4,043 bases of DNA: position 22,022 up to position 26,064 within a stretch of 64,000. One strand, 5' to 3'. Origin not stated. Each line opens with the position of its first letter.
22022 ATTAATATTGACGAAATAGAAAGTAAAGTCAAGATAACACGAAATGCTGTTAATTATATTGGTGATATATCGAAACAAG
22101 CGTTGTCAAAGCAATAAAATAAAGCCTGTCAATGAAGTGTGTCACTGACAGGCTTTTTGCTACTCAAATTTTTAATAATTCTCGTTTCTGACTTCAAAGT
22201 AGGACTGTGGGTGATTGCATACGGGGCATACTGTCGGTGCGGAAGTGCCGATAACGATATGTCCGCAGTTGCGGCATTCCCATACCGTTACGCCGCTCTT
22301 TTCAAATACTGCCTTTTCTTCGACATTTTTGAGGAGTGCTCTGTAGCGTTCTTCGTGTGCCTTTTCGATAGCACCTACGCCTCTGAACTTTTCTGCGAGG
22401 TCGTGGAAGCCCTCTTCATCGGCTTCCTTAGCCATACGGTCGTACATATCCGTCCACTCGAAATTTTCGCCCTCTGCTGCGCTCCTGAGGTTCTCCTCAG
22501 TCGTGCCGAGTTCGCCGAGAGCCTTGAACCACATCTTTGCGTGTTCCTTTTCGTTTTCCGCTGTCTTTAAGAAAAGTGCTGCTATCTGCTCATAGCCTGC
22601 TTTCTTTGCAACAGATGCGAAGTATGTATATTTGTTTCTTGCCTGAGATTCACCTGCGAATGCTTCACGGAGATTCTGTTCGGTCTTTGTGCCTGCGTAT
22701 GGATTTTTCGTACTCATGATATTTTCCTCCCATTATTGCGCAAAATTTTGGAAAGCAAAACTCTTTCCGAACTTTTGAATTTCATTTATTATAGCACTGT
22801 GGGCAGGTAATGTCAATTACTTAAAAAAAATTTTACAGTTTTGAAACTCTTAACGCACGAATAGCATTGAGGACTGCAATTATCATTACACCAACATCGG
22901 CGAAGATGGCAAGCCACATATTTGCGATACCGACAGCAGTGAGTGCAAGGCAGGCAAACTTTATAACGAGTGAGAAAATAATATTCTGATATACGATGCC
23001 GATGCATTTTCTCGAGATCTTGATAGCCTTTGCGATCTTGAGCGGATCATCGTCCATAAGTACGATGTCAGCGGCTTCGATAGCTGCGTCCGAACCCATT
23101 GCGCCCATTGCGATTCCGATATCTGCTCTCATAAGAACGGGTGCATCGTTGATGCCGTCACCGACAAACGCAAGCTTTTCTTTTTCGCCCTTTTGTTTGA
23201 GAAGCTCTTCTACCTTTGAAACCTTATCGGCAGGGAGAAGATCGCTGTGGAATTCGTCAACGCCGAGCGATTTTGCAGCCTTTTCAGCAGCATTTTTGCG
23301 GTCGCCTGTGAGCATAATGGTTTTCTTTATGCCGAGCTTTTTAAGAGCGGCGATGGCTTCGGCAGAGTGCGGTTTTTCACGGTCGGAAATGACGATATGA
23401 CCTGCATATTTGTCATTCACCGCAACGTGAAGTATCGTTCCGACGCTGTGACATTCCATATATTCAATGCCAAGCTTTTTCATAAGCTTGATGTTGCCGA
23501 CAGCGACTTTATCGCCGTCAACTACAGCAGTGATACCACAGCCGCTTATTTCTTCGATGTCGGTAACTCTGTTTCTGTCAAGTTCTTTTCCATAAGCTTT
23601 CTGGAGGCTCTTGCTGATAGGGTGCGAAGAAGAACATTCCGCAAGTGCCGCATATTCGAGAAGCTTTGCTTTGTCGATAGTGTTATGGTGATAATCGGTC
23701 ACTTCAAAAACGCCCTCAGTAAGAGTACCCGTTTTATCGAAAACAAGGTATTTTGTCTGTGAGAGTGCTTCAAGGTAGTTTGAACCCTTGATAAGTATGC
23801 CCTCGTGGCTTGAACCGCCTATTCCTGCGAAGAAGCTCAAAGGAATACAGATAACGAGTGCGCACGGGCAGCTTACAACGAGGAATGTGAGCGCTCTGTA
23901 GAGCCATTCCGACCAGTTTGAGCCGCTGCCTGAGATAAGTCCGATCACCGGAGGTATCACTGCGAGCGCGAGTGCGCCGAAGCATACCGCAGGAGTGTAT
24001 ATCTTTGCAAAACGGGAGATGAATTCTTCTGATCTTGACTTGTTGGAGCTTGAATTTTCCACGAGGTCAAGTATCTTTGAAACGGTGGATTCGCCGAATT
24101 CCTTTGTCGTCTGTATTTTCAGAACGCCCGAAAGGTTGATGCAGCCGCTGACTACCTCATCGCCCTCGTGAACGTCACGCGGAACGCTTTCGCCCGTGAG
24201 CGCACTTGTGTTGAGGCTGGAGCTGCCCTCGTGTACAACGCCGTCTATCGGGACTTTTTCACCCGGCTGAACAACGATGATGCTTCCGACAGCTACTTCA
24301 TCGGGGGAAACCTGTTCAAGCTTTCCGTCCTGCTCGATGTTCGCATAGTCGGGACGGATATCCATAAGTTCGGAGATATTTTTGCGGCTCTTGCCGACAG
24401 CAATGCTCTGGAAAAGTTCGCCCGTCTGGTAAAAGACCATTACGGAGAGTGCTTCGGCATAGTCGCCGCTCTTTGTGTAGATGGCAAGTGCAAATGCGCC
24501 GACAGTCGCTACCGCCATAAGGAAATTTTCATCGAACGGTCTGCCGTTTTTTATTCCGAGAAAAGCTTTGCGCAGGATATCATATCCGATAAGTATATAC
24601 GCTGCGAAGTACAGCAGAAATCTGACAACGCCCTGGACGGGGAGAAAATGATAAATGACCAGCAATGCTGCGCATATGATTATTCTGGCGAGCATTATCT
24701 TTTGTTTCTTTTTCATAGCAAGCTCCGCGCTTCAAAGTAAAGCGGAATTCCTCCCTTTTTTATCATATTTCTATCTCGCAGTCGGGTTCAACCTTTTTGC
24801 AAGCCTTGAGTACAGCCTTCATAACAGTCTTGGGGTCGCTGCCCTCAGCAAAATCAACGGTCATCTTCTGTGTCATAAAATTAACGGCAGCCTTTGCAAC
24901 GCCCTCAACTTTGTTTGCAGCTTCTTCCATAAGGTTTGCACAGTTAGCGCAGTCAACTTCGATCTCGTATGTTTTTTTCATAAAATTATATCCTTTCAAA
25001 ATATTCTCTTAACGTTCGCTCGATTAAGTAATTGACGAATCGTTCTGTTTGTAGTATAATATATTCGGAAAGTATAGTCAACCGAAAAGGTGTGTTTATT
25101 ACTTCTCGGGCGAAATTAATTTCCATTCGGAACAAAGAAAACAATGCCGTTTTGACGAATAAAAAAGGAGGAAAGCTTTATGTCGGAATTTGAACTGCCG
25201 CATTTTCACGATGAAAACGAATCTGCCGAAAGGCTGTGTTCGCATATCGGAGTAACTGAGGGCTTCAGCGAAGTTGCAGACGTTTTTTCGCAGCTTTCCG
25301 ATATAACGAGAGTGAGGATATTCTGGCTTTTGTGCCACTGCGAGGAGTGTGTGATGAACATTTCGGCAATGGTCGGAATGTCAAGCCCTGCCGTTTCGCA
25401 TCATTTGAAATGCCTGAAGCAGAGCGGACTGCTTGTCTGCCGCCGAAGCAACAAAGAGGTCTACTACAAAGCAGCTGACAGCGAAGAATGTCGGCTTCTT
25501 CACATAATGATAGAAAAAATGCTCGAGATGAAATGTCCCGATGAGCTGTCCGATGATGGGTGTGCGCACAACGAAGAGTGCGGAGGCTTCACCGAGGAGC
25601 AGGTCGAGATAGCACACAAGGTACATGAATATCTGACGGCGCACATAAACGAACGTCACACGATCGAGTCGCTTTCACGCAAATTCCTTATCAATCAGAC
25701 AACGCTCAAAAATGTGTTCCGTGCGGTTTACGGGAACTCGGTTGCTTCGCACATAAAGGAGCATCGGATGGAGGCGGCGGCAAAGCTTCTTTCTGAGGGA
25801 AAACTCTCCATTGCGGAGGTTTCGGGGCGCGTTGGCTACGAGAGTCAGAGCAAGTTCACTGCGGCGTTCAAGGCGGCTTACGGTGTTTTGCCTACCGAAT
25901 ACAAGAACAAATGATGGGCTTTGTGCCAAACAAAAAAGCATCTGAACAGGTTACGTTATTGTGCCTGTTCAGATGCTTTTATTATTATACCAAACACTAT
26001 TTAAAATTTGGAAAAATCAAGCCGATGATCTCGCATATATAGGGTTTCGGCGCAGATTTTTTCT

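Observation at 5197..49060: Family A: dense palindromic MITE/REP-like elements parked at gene 3' ends, with co-varying arms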

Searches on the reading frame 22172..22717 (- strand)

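Call 71: search_protein_families(library=pfam, proteins=[window:22172-22717:-], max_evalue=0.000001)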
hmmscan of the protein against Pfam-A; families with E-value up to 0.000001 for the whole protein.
window:22172-22717:- (181 aa): 3 families
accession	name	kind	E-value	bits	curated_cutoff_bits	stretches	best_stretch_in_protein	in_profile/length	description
PF02915.23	Rubrerythrin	-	7.8e-25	88.3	22.8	1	15-129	2-137/137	Rubrerythrin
PF21349.2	RUBY_RBDX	-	3.1e-14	52.6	26.5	1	146-175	1-30/30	Rubrerythrin, rubredoxin-like domain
PF00210.30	Ferritin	-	6e-09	36.4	24.5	1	14-73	2-65/142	Ferritin-like domain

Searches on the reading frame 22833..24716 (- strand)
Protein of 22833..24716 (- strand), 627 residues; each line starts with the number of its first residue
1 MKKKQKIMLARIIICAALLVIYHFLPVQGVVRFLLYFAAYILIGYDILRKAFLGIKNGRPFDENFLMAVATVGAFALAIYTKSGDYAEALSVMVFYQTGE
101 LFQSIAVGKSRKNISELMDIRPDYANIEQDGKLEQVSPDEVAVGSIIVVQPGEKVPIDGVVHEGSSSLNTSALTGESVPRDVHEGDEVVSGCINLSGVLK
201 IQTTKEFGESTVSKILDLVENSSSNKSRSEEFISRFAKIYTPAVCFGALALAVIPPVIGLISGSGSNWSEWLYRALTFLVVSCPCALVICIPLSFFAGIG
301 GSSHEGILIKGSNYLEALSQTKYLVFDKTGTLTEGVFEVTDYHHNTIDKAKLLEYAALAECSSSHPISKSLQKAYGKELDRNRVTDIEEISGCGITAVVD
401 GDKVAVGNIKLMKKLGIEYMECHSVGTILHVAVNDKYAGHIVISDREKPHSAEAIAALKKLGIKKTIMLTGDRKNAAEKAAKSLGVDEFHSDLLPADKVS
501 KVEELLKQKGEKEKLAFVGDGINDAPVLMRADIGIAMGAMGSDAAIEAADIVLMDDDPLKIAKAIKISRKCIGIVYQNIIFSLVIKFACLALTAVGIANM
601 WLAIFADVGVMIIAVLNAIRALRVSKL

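Call 71: search_protein_families(library=pfam, proteins=[window:22833-24716:-], max_evalue=0.000001)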
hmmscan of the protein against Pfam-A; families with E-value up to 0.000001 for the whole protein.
window:22833-24716:- (627 aa): 2 families
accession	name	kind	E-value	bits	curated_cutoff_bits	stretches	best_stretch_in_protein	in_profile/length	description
PF00122.25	E1-E2_ATPase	-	2.1e-47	161.5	28.1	1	121-301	3-177/181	E1-E2 ATPase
PF00702.32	Hydrolase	-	6.2e-29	102.2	26.4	1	322-531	2-190/191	haloacid dehalogenase-like hydrolase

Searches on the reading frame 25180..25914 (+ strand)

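Call 14: search_protein_families(library=pfam, proteins=[window:25180-25914:+])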
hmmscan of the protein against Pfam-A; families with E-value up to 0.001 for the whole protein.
window:25180-25914:+ (244 aa): 4 families
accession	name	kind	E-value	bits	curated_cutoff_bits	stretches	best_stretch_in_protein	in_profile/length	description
PF12833.13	HTH_18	-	5.5e-21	75.1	33.6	1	165-243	1-79/80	Helix-turn-helix domain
PF01022.26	HTH_5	-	3.5e-12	46.4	22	1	43-84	3-44/47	Bacterial regulatory protein, arsR family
PF00165.29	HTH_AraC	-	2.9e-09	37.3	26.6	1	208-241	8-40/42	Bacterial regulatory helix-turn-helix proteins, AraC family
PF13412.12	HTH_24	-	0.00043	20.2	21.9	0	61-85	23-47/48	Winged helix-turn-helix DNA-binding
